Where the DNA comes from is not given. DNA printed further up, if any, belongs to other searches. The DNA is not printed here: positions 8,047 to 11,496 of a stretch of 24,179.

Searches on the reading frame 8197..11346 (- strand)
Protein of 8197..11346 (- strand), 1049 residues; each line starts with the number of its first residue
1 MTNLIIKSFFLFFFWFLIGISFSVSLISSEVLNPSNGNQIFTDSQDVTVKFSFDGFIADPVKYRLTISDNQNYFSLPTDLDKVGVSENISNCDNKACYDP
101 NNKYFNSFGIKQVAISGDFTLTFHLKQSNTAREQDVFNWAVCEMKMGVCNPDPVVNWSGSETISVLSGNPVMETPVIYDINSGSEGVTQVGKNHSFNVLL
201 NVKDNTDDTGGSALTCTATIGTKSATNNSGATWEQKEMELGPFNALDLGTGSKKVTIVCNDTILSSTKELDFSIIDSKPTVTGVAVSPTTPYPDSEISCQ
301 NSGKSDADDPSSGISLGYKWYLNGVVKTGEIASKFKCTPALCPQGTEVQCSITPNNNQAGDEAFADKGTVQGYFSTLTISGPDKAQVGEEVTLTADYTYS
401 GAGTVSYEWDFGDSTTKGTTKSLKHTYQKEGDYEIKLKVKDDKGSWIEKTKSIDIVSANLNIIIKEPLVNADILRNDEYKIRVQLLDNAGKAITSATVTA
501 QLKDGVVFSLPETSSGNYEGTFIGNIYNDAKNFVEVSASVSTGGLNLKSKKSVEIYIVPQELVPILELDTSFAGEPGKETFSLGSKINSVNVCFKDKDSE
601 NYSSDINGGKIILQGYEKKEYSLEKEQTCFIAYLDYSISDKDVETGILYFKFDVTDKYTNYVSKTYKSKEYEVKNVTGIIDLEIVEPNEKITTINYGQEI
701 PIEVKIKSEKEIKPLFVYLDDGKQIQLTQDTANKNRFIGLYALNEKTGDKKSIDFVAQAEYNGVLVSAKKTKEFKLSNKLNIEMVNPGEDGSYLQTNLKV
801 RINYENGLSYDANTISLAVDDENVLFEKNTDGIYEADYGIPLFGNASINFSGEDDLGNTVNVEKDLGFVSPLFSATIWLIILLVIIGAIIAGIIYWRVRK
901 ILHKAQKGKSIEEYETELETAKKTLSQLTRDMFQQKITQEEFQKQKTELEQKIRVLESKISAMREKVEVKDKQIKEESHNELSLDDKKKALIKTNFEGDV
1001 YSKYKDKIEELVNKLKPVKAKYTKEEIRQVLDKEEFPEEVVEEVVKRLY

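Call 6: search_protein_families(library=pfam, proteins=[window:8197-11346:-], max_evalue=0.01)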
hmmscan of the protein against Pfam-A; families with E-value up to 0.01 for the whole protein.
window:8197-11346:- (1049 aa): 5 families
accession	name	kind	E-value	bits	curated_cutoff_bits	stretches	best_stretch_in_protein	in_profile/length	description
PF18911.6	PKD_4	-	1.5e-14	54.3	27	1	379-450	8-78/85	PKD domain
PF00801.26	PKD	-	4.9e-11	42.9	23.5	1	378-445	3-71/80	PKD domain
PF07495.19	Y_Y_Y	-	0.00015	22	26.6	1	399-456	2-63/65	Y_Y_Y domain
PF21982.2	RecX_HTH1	-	0.00055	20.3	26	1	1022-1048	14-40/40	RecX, first three-helix domain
PF22352.2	K319L-like_PKD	-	0.004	17.6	27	1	388-445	11-74/84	K319L-like, PKD domain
